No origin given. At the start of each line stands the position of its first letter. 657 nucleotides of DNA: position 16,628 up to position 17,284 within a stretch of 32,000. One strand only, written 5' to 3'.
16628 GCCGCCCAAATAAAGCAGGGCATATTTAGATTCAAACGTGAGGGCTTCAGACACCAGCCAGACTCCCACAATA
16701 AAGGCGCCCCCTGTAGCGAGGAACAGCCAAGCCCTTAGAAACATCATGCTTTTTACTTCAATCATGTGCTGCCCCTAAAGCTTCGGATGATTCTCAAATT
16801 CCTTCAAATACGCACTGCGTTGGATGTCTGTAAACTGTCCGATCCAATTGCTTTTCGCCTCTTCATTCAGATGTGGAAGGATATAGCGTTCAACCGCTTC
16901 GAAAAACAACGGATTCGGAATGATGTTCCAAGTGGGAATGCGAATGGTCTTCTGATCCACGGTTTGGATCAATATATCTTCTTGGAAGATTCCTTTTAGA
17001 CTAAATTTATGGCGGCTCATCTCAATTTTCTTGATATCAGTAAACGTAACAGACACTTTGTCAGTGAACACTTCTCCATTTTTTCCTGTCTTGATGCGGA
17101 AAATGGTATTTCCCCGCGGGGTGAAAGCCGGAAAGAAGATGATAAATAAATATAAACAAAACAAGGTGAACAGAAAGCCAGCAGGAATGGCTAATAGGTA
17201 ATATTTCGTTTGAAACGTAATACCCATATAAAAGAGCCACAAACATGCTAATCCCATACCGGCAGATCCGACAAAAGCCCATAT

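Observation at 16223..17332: Tandem paralogues yfjD/yfjE with near-identical 3' ends and diverged membrane halves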

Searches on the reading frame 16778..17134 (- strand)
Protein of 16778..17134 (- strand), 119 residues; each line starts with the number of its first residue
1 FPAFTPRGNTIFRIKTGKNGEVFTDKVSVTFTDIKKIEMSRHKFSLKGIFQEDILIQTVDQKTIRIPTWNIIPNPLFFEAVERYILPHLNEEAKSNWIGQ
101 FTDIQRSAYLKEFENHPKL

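Call 38: search_protein_families(library=pfam, alignment_id=A3, max_evalue=10)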
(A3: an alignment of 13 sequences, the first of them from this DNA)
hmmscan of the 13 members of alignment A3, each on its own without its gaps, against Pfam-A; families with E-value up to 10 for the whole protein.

A. member 1, seq(119 aa): 1 family
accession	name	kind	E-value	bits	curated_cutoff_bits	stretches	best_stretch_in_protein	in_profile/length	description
PF17353.8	DUF5381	-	1.1e-46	159.2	26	1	1-106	63-169/170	Family of unknown function (DUF5381)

B. families by the number of members that match (of 13 scanned): 6 families
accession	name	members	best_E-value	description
PF17353.8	DUF5381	13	1.1e-46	Family of unknown function (DUF5381)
PF00924.24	MS_channel_2nd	4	0.04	Mechanosensitive ion channel, beta-domain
PF02216.22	B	3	0.02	B domain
PF22697.2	SOS1_NGEF_PH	1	0.025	SOS1/NGEF-like PH domain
PF10880.13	DUF2673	1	0.063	Protein of unknown function (DUF2673)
PF16458.10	Beta-prism_lec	1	0.084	Beta-prism lectin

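Call 40: predict_structure(alignment_id=A3)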
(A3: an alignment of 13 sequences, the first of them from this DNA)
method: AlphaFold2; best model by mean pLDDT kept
length: 119 residues; sequences in the alignment: 13
mean_pLDDT: 83.0   pTM: 0.78
mean pLDDT of the five models: 83.0, 81.3, 80.6, 78.1, 66.2
residues with pLDDT >= 90: 43; 70-90: 56; 50-70: 19; < 50: 1
segments of 3 or more residues with pLDDT < 50: none
pLDDT, mean of each block of 10 residues (from residue 1): 60 88 90 93 68 91 87 76 92 94 86 71
secondary structure, 60 per line:
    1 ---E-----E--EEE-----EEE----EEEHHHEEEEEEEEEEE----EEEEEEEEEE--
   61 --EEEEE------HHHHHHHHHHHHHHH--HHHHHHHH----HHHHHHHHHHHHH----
elements in order: E13-15 E21-23 E28-30 E34-44 E49-58 E63-67 H74-88 H91-98 H103-115

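Call 42: fold_search(model_id=the predicted structure, library=pdb)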
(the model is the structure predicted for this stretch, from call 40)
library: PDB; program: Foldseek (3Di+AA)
matches with E <= 10: 865; with E <= 0.001: 0
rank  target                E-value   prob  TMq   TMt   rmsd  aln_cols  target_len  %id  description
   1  3na2_A                1.0e-01  0.23  0.26  0.23   8.2       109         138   13  Crystal Structure of Protein of Unknown Function from Mine Drainage Metagenome Leptospirillum rubarum (released 2010-07-28)
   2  5ums                  1.2e-01  0.85  0.43  0.24   7.7        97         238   13  Crystal structure of middle double PH domain of human FACT complex subunit SSRP1 (released 2018-01-31)
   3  6b3y_A                1.6e-01  0.41  0.34  0.20   9.5       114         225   13  Crystal structure of the PH-like domain from DENND3 (released 2018-01-24)
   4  5g3q_A                2.0e-01  0.35  0.27  0.32   8.8        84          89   13  Crystal structure of a hypothetical domain in WNK1 (released 2017-05-31)
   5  9eh2_y                2.1e-01  0.84  0.41  0.14   5.8        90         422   11  RNA polymerase II-DSIF-SPT6-PAF1c-TFIIS-IWS1-SETD2-FACT nucleosome upstream (released 2024-12-18)
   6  8bn3_eI               2.1e-01  0.38  0.24  0.21   7.2        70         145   16  Yeast 80S, ES7s delta, eIF5A, Stm1 containing (released 2024-01-10)
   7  4gx7_A                2.3e-01  0.60  0.28  0.26   9.4        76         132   13  Vibrio Cholerae Cytolysin Beta-Prism Domain With Methyl-Alpha-Mannose Bound (released 2013-01-02)
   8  8tch_A                2.3e-01  0.16  0.24  0.09  13.7       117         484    9  Initiation of replication protein with helicase activity encoded by Pathogenicity Island SaPIBov1 (released 2024-07-03)
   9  3u12_A                2.4e-01  0.54  0.34  0.38   5.1        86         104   16  The pleckstrin homology (PH) domain of USP37 (released 2011-11-09)
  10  4mk0_A                2.6e-01  0.44  0.30  0.07  12.3       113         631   11  Crystal structure of G protein-coupled receptor kinase 2 in complex with a a rationally designed paroxetine derivative (released 2014-01-22)
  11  4ifs                  2.9e-01  0.80  0.41  0.23   8.0        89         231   12  Crystal structure of the hSSRP1 Middle domain (released 2014-01-29)
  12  6l1e                  3.2e-01  0.63  0.39  0.23   7.9        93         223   13  Crystal structure of middle domain of hSSRP1 (released 2020-09-30)
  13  2eyq_B                4.4e-01  0.57  0.28  0.04   4.8        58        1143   12  Crystal structure of Escherichia coli transcription-repair coupling factor (released 2006-02-28)
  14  3krw_A                4.6e-01  0.25  0.30  0.08  11.0       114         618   13  Human GRK2 in complex with Gbetgamma subunits and balanol (soak) (released 2010-02-16)
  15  5v6f_A                4.9e-01  0.44  0.26  0.23   9.5        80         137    9  Crystal Structure of the Second beta-Prism Domain of RbmC from V. cholerae bound to Mannotriose (released 2018-01-17)
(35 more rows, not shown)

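Call 67: fold_search(model_id=the predicted structure, library=viral)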
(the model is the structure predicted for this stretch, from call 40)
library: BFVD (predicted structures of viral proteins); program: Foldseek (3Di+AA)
matches with E <= 10: 1349; with E <= 0.001: 0
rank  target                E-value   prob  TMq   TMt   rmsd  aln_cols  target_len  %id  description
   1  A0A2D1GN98            9.1e-02  0.13  0.20  0.16  16.3       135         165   12  (no name in the UniProt tables at hand)
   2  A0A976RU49            1.0e-01  0.96  0.36  0.45   3.0        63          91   10  (no name in the UniProt tables at hand)
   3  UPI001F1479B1         1.1e-01  0.92  0.40  0.31   4.1        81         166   15  (no name look-up for this kind of identifier)
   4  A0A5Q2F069            1.2e-01  0.75  0.30  0.40  14.2        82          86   13  (no name in the UniProt tables at hand)
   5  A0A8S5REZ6            1.2e-01  0.63  0.33  0.38  13.1       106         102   14  Uncharacterized protein [virus sp. ctE0n6]
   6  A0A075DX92            1.2e-01  0.41  0.22  0.29   6.4        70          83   20  (no name in the UniProt tables at hand)
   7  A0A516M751            1.3e-01  0.15  0.20  0.21  16.8       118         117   10  (no name in the UniProt tables at hand)
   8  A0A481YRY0            1.4e-01  0.87  0.35  0.41   3.6        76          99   17  Uncharacterized protein [Marseillevirus LCMAC101]
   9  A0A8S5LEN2            1.4e-01  0.33  0.28  0.07  21.6       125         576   12  Capsid assembly protein [Myoviridae sp. ctBDS4]
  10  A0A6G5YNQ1            1.5e-01  0.94  0.35  0.41   3.6        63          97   11  (no name in the UniProt tables at hand)
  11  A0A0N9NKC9            1.5e-01  0.30  0.22  0.03  14.2        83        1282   18  (no name in the UniProt tables at hand)
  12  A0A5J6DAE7            1.6e-01  0.51  0.34  0.25   7.9        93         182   15  Uncharacterized protein [Erwinia phage pEp_SNUABM_08]
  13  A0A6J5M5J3            1.6e-01  0.21  0.22  0.06   9.7        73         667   15  Uncharacterized protein [uncultured Caudovirales phage]
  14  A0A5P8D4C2            1.7e-01  0.87  0.42  0.45   3.7        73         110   16  (no name in the UniProt tables at hand)
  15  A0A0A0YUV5            1.8e-01  0.33  0.28  0.25  15.0       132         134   10  Uncharacterized protein [Flavobacterium phage FCL-2]
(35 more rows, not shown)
